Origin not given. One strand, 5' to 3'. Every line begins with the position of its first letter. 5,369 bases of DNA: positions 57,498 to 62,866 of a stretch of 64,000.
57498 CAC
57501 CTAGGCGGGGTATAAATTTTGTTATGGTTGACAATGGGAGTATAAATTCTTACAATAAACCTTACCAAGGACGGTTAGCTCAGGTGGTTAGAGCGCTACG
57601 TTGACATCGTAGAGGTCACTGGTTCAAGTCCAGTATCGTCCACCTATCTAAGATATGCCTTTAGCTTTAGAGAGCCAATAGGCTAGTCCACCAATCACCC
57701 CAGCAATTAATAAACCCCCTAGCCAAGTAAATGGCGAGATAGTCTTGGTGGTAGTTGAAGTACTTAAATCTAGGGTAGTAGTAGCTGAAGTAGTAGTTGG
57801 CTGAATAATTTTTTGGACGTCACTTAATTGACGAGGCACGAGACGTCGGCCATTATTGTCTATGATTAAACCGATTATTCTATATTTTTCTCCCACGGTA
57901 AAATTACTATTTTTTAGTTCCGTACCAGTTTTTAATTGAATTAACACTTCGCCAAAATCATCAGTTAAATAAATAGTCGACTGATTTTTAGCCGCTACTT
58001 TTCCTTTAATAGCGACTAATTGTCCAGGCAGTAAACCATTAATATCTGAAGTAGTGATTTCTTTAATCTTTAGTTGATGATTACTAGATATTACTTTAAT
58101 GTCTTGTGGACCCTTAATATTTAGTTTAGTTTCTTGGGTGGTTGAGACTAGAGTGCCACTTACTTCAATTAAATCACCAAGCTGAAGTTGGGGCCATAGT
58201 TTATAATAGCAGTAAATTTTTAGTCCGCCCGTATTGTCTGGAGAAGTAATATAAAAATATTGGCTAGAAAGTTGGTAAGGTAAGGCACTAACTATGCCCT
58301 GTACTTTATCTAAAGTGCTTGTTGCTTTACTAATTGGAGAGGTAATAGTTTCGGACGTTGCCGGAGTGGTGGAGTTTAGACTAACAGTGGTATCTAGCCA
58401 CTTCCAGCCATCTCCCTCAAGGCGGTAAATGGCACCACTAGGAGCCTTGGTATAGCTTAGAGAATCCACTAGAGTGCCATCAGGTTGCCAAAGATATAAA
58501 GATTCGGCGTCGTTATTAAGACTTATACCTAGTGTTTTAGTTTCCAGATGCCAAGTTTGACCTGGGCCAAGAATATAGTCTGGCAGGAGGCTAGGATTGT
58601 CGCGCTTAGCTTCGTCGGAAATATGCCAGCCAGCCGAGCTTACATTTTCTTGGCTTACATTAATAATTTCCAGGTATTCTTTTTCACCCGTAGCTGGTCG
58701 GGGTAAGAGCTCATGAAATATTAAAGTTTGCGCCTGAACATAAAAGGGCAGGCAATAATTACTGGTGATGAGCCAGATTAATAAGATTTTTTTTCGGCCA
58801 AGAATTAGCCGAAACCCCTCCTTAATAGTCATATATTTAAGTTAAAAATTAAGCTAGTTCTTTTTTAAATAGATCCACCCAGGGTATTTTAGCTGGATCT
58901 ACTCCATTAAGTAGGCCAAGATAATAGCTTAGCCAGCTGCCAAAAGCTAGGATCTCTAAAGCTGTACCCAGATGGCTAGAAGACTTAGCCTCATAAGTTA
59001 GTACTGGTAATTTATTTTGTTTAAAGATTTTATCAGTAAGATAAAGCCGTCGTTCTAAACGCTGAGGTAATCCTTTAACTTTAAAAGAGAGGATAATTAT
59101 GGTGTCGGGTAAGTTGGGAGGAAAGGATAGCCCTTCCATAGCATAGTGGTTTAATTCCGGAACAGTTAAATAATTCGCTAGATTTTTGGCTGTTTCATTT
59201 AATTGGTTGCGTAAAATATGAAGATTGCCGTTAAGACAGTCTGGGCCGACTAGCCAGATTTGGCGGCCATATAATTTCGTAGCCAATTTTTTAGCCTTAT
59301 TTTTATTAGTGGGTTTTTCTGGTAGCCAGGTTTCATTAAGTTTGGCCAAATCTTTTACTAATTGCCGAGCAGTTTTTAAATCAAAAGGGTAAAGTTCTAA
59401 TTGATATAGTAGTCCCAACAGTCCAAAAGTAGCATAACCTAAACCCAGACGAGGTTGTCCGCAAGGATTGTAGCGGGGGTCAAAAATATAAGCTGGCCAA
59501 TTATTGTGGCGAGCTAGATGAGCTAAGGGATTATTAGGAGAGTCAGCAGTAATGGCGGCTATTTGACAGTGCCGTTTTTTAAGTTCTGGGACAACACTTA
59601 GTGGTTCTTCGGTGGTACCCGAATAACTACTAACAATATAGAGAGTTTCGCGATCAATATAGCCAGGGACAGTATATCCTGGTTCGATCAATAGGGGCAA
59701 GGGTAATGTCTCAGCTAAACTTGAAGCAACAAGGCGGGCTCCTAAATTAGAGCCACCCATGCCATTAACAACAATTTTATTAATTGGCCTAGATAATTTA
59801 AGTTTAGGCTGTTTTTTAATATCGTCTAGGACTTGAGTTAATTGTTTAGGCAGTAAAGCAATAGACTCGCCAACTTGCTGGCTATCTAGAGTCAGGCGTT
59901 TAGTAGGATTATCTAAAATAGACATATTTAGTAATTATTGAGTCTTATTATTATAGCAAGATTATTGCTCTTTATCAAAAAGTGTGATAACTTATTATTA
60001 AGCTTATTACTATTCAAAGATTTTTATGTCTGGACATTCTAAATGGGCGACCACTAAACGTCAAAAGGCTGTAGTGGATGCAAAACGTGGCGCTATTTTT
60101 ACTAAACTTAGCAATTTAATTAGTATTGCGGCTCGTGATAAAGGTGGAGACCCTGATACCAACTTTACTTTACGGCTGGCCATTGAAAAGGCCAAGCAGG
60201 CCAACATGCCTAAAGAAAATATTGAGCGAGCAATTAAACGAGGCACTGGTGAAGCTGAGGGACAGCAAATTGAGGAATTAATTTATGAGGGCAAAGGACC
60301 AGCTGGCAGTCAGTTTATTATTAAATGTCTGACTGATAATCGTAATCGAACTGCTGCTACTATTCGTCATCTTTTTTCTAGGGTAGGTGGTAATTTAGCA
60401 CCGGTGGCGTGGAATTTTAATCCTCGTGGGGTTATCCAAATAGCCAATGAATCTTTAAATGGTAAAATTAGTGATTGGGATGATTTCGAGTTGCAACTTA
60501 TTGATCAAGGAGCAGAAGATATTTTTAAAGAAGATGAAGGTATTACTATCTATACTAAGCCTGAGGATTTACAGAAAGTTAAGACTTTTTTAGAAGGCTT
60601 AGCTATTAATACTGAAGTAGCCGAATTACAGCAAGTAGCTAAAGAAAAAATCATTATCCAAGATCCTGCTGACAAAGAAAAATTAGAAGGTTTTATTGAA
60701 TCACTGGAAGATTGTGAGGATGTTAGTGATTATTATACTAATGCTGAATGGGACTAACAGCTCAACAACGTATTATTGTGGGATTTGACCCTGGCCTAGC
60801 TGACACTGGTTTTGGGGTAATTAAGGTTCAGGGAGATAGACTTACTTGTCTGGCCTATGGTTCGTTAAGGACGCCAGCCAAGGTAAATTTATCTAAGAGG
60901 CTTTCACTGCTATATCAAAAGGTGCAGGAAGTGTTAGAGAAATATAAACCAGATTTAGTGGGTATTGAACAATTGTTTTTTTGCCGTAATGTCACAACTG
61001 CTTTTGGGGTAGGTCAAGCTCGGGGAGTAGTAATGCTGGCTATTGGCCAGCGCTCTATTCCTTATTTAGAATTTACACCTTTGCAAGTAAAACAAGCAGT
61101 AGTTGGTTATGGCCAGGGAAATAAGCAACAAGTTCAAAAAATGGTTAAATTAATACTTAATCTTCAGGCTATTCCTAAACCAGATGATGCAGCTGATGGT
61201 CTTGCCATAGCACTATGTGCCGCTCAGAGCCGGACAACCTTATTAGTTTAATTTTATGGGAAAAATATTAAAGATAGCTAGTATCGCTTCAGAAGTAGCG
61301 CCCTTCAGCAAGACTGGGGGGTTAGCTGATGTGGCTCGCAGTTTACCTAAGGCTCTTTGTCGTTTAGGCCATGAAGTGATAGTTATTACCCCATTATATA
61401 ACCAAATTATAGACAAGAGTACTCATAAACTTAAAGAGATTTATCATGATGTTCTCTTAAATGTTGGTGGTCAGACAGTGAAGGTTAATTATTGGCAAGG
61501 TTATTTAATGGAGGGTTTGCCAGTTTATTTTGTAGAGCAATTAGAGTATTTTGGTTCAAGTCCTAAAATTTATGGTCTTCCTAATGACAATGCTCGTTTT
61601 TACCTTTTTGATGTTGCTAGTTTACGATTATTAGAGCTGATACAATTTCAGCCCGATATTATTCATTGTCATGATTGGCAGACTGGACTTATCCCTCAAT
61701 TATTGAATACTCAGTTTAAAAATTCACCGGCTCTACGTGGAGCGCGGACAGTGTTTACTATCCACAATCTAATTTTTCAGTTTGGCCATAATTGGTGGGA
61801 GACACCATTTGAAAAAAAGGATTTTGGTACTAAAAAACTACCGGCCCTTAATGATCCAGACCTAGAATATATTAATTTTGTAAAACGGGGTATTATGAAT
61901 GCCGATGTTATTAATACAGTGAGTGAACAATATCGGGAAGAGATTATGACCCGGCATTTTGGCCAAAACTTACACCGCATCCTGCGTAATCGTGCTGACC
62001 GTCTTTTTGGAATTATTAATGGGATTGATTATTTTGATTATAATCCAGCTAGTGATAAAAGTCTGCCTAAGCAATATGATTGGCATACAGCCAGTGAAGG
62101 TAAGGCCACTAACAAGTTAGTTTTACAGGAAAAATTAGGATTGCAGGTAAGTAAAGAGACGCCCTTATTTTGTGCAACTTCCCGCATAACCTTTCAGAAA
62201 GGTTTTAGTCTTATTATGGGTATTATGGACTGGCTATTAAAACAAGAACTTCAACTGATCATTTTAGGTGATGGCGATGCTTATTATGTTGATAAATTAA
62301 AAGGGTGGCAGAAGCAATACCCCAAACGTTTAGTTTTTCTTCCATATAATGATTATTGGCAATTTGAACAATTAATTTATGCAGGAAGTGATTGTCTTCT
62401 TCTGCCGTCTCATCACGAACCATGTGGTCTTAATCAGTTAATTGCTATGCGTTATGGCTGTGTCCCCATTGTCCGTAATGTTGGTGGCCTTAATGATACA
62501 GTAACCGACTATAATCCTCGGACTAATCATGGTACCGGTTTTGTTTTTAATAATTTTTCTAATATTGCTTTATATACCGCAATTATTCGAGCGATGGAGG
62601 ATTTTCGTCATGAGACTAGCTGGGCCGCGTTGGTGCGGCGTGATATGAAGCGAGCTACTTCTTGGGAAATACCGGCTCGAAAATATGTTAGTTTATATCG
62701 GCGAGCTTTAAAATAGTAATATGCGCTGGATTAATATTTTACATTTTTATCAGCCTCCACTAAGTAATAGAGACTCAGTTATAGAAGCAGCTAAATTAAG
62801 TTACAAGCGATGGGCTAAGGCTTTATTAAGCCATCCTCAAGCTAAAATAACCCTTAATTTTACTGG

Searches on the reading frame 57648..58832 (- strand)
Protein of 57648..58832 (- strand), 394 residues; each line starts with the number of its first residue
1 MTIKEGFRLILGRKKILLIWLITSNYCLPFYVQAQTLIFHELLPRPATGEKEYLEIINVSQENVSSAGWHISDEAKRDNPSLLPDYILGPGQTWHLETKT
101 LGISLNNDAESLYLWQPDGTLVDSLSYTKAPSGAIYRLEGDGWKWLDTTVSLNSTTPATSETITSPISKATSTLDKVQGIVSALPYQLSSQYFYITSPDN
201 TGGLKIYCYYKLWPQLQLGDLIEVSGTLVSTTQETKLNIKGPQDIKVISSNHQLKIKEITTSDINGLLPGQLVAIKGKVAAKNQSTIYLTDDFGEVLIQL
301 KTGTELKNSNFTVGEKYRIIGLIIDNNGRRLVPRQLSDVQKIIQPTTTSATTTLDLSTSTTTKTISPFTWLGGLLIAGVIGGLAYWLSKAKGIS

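Call 12: search_protein_families(library=pfam, proteins=[window:57648-58832:-], max_evalue=0.00001)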
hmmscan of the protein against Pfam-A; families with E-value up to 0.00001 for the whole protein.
window:57648-58832:- (394 aa): 1 family
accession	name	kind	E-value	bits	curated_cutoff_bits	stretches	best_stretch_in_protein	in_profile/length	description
PF00932.25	LTD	-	9e-10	39.3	34.3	1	35-128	6-108/109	Lamin Tail Domain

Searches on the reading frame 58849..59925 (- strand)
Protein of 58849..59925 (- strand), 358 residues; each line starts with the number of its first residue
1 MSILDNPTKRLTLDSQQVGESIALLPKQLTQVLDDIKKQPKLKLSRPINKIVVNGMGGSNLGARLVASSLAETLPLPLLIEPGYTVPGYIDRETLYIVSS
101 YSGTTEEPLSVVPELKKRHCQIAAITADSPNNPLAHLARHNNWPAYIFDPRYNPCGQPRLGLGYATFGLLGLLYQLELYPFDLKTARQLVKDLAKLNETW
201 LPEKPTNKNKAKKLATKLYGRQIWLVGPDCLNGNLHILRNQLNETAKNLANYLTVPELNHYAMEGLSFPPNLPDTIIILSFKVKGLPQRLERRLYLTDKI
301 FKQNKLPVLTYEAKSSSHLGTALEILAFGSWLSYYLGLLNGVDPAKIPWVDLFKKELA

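Call 12: search_protein_families(library=pfam, proteins=[window:58849-59925:-], max_evalue=0.00001)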
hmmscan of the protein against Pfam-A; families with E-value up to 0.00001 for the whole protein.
window:58849-59925:- (358 aa): 2 families
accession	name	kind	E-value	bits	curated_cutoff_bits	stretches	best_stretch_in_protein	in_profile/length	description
PF10432.14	bact-PGI_C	-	8.2e-25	87.9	24.5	1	208-357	2-151/151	Bacterial phospho-glucose isomerase C-terminal SIS domain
PF01380.27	SIS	-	7.9e-09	35.9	25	1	49-141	6-101/131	SIS domain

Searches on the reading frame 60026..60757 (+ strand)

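Call 12: search_protein_families(library=pfam, proteins=[window:60026-60757:+], max_evalue=0.00001)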
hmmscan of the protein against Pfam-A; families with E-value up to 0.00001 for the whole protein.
window:60026-60757:+ (243 aa): 2 families
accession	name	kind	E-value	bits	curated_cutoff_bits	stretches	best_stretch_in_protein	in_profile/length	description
PF01709.26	Transcrip_reg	-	3e-44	151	27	1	83-240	2-160/160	TACO1/YebC second and third domain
PF20772.2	TACO1_YebC_N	-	1.2e-30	106.2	36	1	5-76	1-73/73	TACO1/YebC protein N-terminal domain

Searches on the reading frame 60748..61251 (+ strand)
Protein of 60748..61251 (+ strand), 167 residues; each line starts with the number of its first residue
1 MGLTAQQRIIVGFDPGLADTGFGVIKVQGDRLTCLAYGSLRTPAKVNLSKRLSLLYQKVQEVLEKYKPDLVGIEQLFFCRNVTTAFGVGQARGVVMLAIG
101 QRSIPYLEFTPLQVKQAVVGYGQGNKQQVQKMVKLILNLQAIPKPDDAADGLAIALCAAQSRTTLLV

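Call 12: search_protein_families(library=pfam, proteins=[window:60748-61251:+], max_evalue=0.00001)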
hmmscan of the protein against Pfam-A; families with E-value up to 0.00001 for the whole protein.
window:60748-61251:+ (167 aa): 1 family
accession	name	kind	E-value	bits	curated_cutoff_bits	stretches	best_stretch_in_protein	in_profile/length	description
PF02075.23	RuvC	-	8.7e-53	178.7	22.2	1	10-157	1-147/148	Crossover junction endodeoxyribonuclease RuvC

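Call 73: find_encoding_contigs(protein=window:60748-61251:+, flank=10000, max_places=3)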
Protein window:60748-61251:+ (167 aa): 13 contigs read that carry it; 3 places shown.
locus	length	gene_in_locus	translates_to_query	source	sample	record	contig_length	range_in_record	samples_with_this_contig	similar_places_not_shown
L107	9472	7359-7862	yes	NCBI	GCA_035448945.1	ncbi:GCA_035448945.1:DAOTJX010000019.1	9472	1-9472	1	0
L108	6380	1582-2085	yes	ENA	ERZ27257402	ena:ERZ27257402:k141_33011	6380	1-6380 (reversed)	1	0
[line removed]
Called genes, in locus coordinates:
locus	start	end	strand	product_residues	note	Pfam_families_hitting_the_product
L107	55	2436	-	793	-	PF01326:PPDK_N, PF00391:PEP-utilizers, PF02896:PEP-utilizers_C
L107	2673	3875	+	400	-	-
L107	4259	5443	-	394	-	PF00932:LTD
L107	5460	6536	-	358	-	PF01380:SIS, PF10432:bact-PGI_C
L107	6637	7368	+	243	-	PF20772:TACO1_YebC_N, PF01709:Transcrip_reg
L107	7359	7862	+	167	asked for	PF02075:RuvC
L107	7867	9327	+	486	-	PF08323:Glyco_transf_5, PF20706:GT4-conflict (faint), PF13439:Glyco_transf_4, PF13579:Glyco_trans_4_4, PF00534:Glycos_transf_1, PF13692:Glyco_trans_1_4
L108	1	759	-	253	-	?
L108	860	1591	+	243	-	PF20772:TACO1_YebC_N, PF01709:Transcrip_reg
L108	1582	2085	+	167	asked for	PF02075:RuvC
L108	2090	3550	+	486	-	PF08323:Glyco_transf_5, PF20706:GT4-conflict (faint), PF13439:Glyco_transf_4, PF13579:Glyco_trans_4_4, PF00534:Glycos_transf_1, PF13692:Glyco_trans_1_4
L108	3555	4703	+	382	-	PF03065:Glyco_hydro_57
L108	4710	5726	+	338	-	PF01636:APH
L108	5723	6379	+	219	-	?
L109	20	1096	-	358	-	PF01380:SIS, PF10432:bact-PGI_C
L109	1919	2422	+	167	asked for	PF02075:RuvC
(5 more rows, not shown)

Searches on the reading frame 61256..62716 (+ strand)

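Call 12: search_protein_families(library=pfam, proteins=[window:61256-62716:+], max_evalue=0.00001)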
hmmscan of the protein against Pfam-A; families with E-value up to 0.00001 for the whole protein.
window:61256-62716:+ (486 aa): 6 families
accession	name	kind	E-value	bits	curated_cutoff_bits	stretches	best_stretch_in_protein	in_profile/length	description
PF08323.17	Glyco_transf_5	-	2.9e-66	224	22.7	1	6-245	1-239/239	Starch synthase catalytic domain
PF00534.26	Glycos_transf_1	-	1.3e-16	61.1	26.4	1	299-452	12-161/172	Glycosyl transferases group 1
PF13439.12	Glyco_transf_4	-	2.3e-12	47.7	28.5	1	21-233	2-152/170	Glycosyltransferase Family 4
PF13692.12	Glyco_trans_1_4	-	6.4e-11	43.1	27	1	304-449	3-142/142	Glycosyl transferases group 1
PF13579.12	Glyco_trans_4_4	-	1.2e-10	42.4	29.7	1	21-235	1-147/158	Glycosyl transferase 4-like domain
PF20706.3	GT4-conflict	-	5.6e-07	29.3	26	0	346-474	250-382/385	Family 4 Glycosyltransferase in conflict systems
